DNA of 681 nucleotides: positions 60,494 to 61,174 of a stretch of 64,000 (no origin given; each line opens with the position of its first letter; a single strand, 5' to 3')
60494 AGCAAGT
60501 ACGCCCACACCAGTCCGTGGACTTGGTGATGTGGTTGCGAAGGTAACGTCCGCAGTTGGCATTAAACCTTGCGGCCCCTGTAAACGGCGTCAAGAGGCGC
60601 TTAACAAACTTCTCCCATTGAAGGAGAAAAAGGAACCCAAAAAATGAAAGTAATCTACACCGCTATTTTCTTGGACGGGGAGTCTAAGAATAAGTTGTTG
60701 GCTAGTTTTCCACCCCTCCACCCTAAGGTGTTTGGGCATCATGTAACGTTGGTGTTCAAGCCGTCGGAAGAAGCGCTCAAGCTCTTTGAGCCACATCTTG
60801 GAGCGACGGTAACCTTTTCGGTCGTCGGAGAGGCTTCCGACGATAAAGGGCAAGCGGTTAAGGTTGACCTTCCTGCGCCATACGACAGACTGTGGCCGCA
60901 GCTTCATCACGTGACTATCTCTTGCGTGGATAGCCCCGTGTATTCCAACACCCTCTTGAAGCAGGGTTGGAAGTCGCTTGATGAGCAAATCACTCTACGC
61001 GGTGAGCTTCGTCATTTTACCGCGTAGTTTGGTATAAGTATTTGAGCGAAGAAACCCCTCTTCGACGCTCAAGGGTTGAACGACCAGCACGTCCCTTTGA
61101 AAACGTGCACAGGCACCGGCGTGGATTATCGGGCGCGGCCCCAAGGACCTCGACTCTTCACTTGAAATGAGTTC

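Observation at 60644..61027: Small 2H phosphoesterase (two HxT/S motifs): candidate Acb1-like cyclic-oligonucleotide-degrading anti-defence enzyme or RNA-repair LigT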

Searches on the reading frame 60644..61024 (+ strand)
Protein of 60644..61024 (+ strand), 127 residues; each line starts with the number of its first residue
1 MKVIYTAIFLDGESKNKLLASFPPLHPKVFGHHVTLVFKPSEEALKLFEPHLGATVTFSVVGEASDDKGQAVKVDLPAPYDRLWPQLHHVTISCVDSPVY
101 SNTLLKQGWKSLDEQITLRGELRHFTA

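Call 3: search_protein_families(library=pfam, proteins=[window:60644-61024:+], max_evalue=10)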
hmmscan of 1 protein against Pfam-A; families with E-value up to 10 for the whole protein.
window:60644-61024:+ (127 aa): 1 family
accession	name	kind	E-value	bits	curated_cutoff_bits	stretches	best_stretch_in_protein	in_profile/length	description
PF13669.12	Glyoxalase_4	-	0.0015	19.2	27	1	32-118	1-100/109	Glyoxalase/Bleomycin resistance protein/Dioxygenase superfamily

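Call 4: search_protein_families(library=phrogs, proteins=[window:60644-61024:+], max_evalue=10)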
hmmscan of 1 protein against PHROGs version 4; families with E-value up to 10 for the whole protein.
window:60644-61024:+ (127 aa): 1 family
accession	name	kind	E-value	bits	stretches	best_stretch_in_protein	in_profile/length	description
phrog_36523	-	unknown function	2.5e-11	44.8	1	4-115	3-115/134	-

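Call 5: search_solved_structures(query=window:60644-61024:+, max_evalue=10, show_alignments=3)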
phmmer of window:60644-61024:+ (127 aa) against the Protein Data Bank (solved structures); distinct sequences matched with E-value up to 10: 0.

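Call 6: find_homologous_proteins(query=window:60644-61024:+, max_evalue=0.001)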
Query window:60644-61024:+ (127 aa): 21 proteins with E <= 0.001 among 23 candidates.
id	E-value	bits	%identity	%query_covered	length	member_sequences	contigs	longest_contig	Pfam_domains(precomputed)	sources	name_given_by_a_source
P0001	2.9e-60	220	100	78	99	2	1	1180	-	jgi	jgi:hypothetical protein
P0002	8.4e-54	199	71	98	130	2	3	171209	-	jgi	jgi:hypothetical protein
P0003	1.0e-49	186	70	99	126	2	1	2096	-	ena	-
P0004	1.2e-47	179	66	98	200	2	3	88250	-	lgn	-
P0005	3.4e-46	175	69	97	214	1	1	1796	-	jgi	jgi:hypothetical protein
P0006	5.9e-46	174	69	99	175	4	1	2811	-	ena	-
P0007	6.3e-46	174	65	99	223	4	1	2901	-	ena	-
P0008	3.8e-44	168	68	99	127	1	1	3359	-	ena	-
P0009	2.2e-43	165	67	98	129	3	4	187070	-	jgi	-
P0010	8.3e-43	164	63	99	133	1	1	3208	-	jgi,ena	-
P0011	2.2e-42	162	65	98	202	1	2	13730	-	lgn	-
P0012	2.4e-42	162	64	100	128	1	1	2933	-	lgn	-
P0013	1.8e-41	159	60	100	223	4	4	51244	-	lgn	-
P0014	2.6e-41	159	63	100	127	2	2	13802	-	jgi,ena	-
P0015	7.7e-41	157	61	99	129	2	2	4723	-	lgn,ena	-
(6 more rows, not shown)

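Call 10: search_solved_structures(query=A1, max_evalue=10, show_alignments=3)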
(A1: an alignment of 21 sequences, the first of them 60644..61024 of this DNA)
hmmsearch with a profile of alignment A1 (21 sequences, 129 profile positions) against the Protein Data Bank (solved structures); distinct sequences matched with E-value up to 10: 4.
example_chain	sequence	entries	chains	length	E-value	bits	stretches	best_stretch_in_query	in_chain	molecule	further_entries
6hp1_A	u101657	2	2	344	0.55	13.5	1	21-108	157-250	Putative polyketide synthase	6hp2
3e5u_C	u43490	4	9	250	0.59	13.4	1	46-127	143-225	Cyclic nucleotide-binding protein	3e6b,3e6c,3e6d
6nnw_A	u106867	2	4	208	0.64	13.3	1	87-117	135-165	Tetronasin | Tsn15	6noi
2h6b_A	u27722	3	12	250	0.66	13.2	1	46-127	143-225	ChloroPhenol Reduction gene K | Cyclic nucleotide-binding protein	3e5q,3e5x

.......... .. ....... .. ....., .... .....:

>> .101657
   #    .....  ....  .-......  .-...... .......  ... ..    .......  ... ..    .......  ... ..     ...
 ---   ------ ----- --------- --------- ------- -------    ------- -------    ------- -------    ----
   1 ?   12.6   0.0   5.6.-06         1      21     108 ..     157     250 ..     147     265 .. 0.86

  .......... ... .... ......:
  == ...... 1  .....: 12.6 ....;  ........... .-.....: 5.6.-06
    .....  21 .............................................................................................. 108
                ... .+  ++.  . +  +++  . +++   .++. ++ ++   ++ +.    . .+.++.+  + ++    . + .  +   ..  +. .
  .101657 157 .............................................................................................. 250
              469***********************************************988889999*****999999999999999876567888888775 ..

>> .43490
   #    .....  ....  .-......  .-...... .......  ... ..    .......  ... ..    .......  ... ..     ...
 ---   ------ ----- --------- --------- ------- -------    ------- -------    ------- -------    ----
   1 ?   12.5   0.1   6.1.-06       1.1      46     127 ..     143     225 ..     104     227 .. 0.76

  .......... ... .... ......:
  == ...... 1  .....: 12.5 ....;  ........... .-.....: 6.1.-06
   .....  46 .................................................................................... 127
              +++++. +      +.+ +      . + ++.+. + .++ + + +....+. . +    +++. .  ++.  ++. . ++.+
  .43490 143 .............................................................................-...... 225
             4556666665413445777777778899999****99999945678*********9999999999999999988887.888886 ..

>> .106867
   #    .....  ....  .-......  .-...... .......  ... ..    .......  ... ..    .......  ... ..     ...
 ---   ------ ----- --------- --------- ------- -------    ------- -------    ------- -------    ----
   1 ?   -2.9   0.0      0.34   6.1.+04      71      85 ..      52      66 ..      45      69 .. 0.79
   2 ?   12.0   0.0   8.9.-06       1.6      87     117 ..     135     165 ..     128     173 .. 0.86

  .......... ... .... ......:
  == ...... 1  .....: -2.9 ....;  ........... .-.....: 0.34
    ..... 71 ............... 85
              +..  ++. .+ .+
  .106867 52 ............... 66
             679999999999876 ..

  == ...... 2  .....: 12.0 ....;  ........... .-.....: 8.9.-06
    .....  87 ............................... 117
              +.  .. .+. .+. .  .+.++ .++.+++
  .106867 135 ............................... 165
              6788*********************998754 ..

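Call 12: search_dna_similar(query=window:60644-61024:+, collection=phages, mode=protein, max_evalue=0.001)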
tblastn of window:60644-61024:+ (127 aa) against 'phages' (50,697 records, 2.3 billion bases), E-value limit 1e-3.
Records with a match: 3; places in all: 3; records where one place covers at least 80% of the query: 1.
Best place of each record, by identity: <60% 3.
By first word of the organism name: Agrobacterium 2; Salicola 1.
By host as written in the record: Agrobacterium tumefaciens C58 2; Salicola sp. PV4 1.
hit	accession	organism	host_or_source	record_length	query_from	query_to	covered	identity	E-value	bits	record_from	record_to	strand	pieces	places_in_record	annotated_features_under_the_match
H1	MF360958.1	Salicola phage SCTP-2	Salicola sp. PV4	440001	5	112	85%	38.6%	6e-5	47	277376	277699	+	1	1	296: hypothetical protein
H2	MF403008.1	Agrobacterium phage Atu_ph07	Agrobacterium tumefaciens C58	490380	4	104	80%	32.1%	2e-5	48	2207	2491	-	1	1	hypothetical protein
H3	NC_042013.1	Agrobacterium phage Atu_ph07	Agrobacterium tumefaciens C58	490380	4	104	80%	32.1%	2e-5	48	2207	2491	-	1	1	hypothetical protein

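Call 14: predict_structure(alignment_id=A1)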
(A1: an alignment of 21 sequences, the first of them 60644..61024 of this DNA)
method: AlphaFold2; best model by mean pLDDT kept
length: 127 residues; sequences in the alignment: 21
mean_pLDDT: 89.0   pTM: 0.83
mean pLDDT of the five models: 89.0, 84.9, 84.6, 83.1, 78.5
residues with pLDDT >= 90: 85; 70-90: 32; 50-70: 10; < 50: 0
segments of 3 or more residues with pLDDT < 50: none
pLDDT, mean of each block of 10 residues (from residue 1): 90 94 77 88 94 97 91 93 83 72 90 95 92
secondary structure, 60 per line:
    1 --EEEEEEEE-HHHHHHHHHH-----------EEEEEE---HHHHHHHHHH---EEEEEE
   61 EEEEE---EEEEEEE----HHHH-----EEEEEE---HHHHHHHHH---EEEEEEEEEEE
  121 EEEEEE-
elements in order: E3-10 H12-21 E33-38 H42-51 E55-65 E69-75 H80-83 E89-94 H98-106 E110-126

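Call 17: fold_search(model_id=the predicted structure, library=pdb)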
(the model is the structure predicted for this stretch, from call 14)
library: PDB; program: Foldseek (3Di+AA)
matches with E <= 10: 348; with E <= 0.001: 45
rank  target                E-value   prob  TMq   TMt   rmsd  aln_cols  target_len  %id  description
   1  4wc9                  4.0e-05  1.00  0.74  0.49   4.8       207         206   14  Catalytic domain of mouse 2',3'-cyclic nucleotide 3'- phosphodiesterase, with mutation F235L (released 2015-09-23)
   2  2yp0                  4.2e-05  1.00  0.77  0.49   4.4       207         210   15  Catalytic domain of mouse 2',3'-cyclic nucleotide 3'- phosphodiesterase, crystallized with 2'-AMPS (released 2013-07-10)
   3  4wbi                  7.0e-05  1.00  0.77  0.49   4.3       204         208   14  Catalytic domain of mouse 2',3'-cyclic nucleotide 3'- phosphodiesterase, with mutations H230Q and H309Q (released 2015-09-23)
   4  4wex                  7.9e-05  1.00  0.71  0.45   5.0       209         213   13  Catalytic domain of mouse 2',3'-cyclic nucleotide 3'- phosphodiesterase, with mutation Y168S (released 2015-09-23)
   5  2yoz                  9.9e-05  1.00  0.71  0.45   5.0       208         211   14  Catalytic domain of mouse 2',3'-cyclic nucleotide 3'- phosphodiesterase, crystallized with 2'-AMPS (released 2013-07-10)
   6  9etj_E                1.1e-04  1.00  0.73  0.47   5.9       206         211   14  Mouse CNPase catalytic domain with nanobody 10E (released 2024-12-11)
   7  4wca                  1.1e-04  1.00  0.71  0.46   5.0       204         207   15  Catalytic domain of mouse 2',3'-cyclic nucleotide 3'- phosphodiesterase, with mutation H230Q, complexed with citrate (released 2015-09-23)
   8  4wdg                  1.3e-04  1.00  0.75  0.47   6.0       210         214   15  Catalytic domain of mouse 2',3'-cyclic nucleotide 3'- phosphodiesterase, with mutation V321A, complexed with 2',5'-ADP (released 2015-09-23)
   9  7qzk                  1.4e-04  1.00  0.71  0.45   5.0       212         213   14  Crystal structure of mouse CNPase catalytic domain, V318I mutant (released 2023-02-15)
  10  2xmi                  1.5e-04  1.00  0.78  0.48   4.3       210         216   14  Catalytic domain of mouse 2',3'-cyclic nucleotide 3'- phosphodiesterase, complexed with citrate (released 2011-08-10)
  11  2yph                  1.7e-04  1.00  0.75  0.47   4.5       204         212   14  Catalytic domain of mouse 2',3'-cyclic nucleotide 3'- phosphodiesterase, with mutation H230S, crystallized with 2',3-(RP (released 2013-07-10)
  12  2ypc                  1.7e-04  1.00  0.77  0.48   5.2       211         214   14  Catalytic domain of mouse 2',3'-cyclic nucleotide 3'- phosphodiesterase, with mutation H309S, crystallized with 2',3-(SP (released 2013-07-10)
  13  4wdf                  1.8e-04  1.00  0.79  0.49   4.3       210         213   15  Catalytic domain of mouse 2',3'-cyclic nucleotide 3'- phosphodiesterase, with mutation V321A, complexed with 2',5'-ADP (released 2015-09-23)
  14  4wfr                  1.8e-04  1.00  0.77  0.50   4.3       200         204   15  Catalytic domain of mouse 2',3'-cyclic nucleotide 3'- phosphodiesterase, with mutation T232A, complexed with 2'-AMP (released 2015-09-30)
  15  4wcb                  2.1e-04  1.00  0.77  0.48   4.3       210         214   15  Catalytic domain of mouse 2',3'-cyclic nucleotide 3'- phosphodiesterase, with mutation H309Q (released 2015-09-23)
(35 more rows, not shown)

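Call 20: search_protein_representatives(alignment_id=A1)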
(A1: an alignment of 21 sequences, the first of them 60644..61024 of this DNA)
Query: 21 sequences, 129 profile positions. Proteins with E-value up to 0.001 (for the whole library): 1737; up to 1e-10: 600; up to 1e-30: 8. The best 150 are listed.
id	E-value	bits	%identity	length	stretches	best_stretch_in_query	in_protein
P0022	2.6e-60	218.3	-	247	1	3-129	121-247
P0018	2.7e-52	192.4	-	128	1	5-128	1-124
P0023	1.4e-44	167.4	-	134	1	3-128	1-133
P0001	5.3e-42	159.1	-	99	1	31-128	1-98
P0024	2.0e-41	157.2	-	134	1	3-128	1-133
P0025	1.1e-36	141.8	-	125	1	7-125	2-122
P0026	6.6e-34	132.9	-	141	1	4-129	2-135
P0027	2.0e-33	131.3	-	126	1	4-124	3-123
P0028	5.1e-30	120.3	-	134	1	7-125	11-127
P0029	1.1e-29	119.2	-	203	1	4-128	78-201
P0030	1.3e-29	119.0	-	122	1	5-124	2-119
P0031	1.3e-28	115.8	-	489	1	3-127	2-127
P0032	2.1e-28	115.1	-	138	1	9-127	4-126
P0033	7.4e-28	113.3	-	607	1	5-125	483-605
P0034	5.5e-27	110.5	-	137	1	3-128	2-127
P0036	8.6e-27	109.9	-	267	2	3-127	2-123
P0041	3.5e-25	104.7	-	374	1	3-127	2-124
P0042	3.5e-25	104.7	-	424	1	3-122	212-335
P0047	6.3e-25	103.8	-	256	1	4-124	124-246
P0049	8.8e-25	103.4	-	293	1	6-125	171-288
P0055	6.1e-24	100.7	-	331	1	10-121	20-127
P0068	7.3e-23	97.2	-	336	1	3-127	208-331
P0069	8.6e-23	97.0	-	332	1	2-124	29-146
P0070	1.1e-22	96.5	-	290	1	4-122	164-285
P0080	5.6e-22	94.3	-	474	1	3-127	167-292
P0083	6.9e-22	94.0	-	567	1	6-116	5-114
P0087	8.4e-22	93.7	-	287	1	3-110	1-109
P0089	9.5e-22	93.6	-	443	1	7-124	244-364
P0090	9.8e-22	93.5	-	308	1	5-127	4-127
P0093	1.1e-21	93.4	-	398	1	6-117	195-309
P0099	2.1e-21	92.4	-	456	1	3-127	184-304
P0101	2.6e-21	92.1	-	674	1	5-127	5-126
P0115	7.2e-21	90.7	-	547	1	10-124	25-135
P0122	1.1e-20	90.1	-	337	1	8-125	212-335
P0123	1.2e-20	90.0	-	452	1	2-111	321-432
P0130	2.3e-20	89.1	-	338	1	3-124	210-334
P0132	3.1e-20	88.7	-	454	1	3-124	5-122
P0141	6.2e-20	87.7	-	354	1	4-128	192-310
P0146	8.3e-20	87.3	-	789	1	3-127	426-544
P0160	3.9e-19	85.1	-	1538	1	5-114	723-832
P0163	5.5e-19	84.6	-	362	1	7-126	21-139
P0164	5.6e-19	84.6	-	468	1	3-109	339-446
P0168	7.9e-19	84.1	-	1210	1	4-111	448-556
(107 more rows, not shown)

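Call 22: search_protein_families(library=pfam, proteins=[P0031, P0033, P0041, P0042, P0080, P0083, P0089, P0099, P0101, P0146], max_evalue=0.001)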
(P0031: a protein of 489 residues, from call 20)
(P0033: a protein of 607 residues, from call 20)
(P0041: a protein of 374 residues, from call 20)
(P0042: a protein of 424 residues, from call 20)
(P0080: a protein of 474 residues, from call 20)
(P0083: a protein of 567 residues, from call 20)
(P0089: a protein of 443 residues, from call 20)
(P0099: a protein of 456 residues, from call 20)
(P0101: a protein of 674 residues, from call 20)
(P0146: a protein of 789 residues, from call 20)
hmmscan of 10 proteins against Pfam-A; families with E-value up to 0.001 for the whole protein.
P0031 (489 aa): 1 family
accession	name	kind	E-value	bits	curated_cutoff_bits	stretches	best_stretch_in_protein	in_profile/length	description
PF08302.16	tRNA_lig_CPD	-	7.6e-05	22.7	23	1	53-109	162-219/250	Fungal tRNA ligase phosphodiesterase domain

P0033 (607 aa): 3 families
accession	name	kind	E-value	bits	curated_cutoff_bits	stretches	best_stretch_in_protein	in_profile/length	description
PF09511.15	RNA_lig_T4_1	-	6.2e-37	128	28.3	1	200-411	1-227/227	RNA ligase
PF13671.12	AAA_33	-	3.6e-12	47.2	27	1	56-114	70-131/143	AAA domain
PF08433.16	KTI12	-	0.00041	20.4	22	0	36-53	3-20/271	Chromatin associated protein KTI12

P0041 (374 aa): 1 family
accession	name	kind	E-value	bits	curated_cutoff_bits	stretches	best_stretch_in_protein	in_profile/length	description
PF08302.16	tRNA_lig_CPD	-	4.5e-05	23.5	23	1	67-113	176-225/250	Fungal tRNA ligase phosphodiesterase domain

P0042 (424 aa): 2 families
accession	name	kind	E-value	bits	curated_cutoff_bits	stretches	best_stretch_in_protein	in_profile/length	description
PF10307.15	HAD_SAK_1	-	1e-18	68.3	25.6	1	68-192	21-160/203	HAD domain family 1 in Swiss Army Knife RNA repair proteins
PF08302.16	tRNA_lig_CPD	-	0.00036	20.5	23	0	272-322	167-219/250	Fungal tRNA ligase phosphodiesterase domain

P0080 (474 aa): 1 family
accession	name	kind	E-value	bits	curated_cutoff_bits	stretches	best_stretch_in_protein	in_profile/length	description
PF08302.16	tRNA_lig_CPD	-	1.2e-05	25.4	23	1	219-274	163-219/250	Fungal tRNA ligase phosphodiesterase domain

P0083 (567 aa): 0 families

P0089 (443 aa): 2 families
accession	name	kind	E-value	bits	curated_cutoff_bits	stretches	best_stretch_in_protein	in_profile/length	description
PF10307.15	HAD_SAK_1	-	8.6e-18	65.3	25.6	1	104-224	25-163/203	HAD domain family 1 in Swiss Army Knife RNA repair proteins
PF08302.16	tRNA_lig_CPD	-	0.00011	22.2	23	1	296-352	163-221/250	Fungal tRNA ligase phosphodiesterase domain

P0099 (456 aa): 3 families
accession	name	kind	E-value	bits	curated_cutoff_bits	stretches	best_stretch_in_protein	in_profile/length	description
PF10307.15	HAD_SAK_1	-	6e-19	69.1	25.6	1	24-165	23-183/203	HAD domain family 1 in Swiss Army Knife RNA repair proteins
PF19197.5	DUF5872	-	2.3e-15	57.6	27.5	1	360-434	52-115/116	Family of unknown function (DUF5872)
PF08302.16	tRNA_lig_CPD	-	0.00015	21.8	23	1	250-291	179-223/250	Fungal tRNA ligase phosphodiesterase domain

P0101 (674 aa): 2 families
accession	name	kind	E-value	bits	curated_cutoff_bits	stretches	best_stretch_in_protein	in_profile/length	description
PF23802.1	DUF7178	-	5.4e-28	98.7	27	1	497-667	27-190/193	Family of unknown function (DUF7178)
PF08302.16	tRNA_lig_CPD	-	0.00011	22.2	23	1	57-109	163-219/250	Fungal tRNA ligase phosphodiesterase domain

P0146 (789 aa): 1 family
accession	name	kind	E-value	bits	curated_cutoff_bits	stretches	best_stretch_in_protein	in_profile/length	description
PF01743.26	PolyA_pol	-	1.3e-17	64.8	23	1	54-206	2-123/126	Poly A polymerase head domain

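Call 23: search_protein_families(library=pfam, proteins=[P0036, P0049, P0055, P0068, P0069, P0070, P0090, P0093, P0115, P0122], max_evalue=0.001)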
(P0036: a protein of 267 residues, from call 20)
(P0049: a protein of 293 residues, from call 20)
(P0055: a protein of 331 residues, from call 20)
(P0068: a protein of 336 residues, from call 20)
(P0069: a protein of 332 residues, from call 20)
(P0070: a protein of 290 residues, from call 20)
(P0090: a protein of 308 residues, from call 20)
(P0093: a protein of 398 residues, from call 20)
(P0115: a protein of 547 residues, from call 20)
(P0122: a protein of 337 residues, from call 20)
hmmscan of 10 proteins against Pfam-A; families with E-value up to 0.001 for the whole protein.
P0036 (267 aa): 0 families

P0049 (293 aa): 1 family
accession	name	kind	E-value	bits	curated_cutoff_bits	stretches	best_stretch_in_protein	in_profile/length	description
PF08302.16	tRNA_lig_CPD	-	5.9e-06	26.4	23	1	238-277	179-223/250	Fungal tRNA ligase phosphodiesterase domain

P0055 (331 aa): 2 families
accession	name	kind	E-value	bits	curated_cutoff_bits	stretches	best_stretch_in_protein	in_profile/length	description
PF00156.33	Pribosyltran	-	1.6e-05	24.7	26.3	1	246-329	40-123/158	Phosphoribosyl transferase domain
PF08302.16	tRNA_lig_CPD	-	0.00031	20.8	23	1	88-117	190-220/250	Fungal tRNA ligase phosphodiesterase domain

P0068 (336 aa): 1 family
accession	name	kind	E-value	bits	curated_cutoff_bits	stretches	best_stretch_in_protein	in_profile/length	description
PF08302.16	tRNA_lig_CPD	-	1.9e-05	24.7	23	1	258-314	161-220/250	Fungal tRNA ligase phosphodiesterase domain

P0069 (332 aa): 1 family
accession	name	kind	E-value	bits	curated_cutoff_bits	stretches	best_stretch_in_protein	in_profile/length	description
PF08302.16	tRNA_lig_CPD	-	0.00012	22.1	23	1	95-136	189-223/250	Fungal tRNA ligase phosphodiesterase domain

P0070 (290 aa): 2 families
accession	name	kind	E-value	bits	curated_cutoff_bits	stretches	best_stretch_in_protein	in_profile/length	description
PF13671.12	AAA_33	-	9.7e-13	49.1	27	1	72-134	75-141/143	AAA domain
PF08433.16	KTI12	-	0.00011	22.3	22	0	82-144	86-148/271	Chromatin associated protein KTI12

P0090 (308 aa): 1 family
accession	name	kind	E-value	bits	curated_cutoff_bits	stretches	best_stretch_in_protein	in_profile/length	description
PF08302.16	tRNA_lig_CPD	-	0.00073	19.5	23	0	82-111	192-222/250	Fungal tRNA ligase phosphodiesterase domain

P0093 (398 aa): 2 families
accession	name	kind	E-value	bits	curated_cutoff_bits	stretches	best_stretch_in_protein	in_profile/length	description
PF10307.15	HAD_SAK_1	-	1.8e-10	41.4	25.6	1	76-178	55-165/203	HAD domain family 1 in Swiss Army Knife RNA repair proteins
PF08302.16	tRNA_lig_CPD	-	0.00041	20.4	23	1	246-301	161-218/250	Fungal tRNA ligase phosphodiesterase domain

P0115 (547 aa): 0 families

P0122 (337 aa): 1 family
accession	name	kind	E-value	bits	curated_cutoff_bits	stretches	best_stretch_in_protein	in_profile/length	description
PF10307.15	HAD_SAK_1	-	2.9e-20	73.4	25.6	1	50-191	20-181/203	HAD domain family 1 in Swiss Army Knife RNA repair proteins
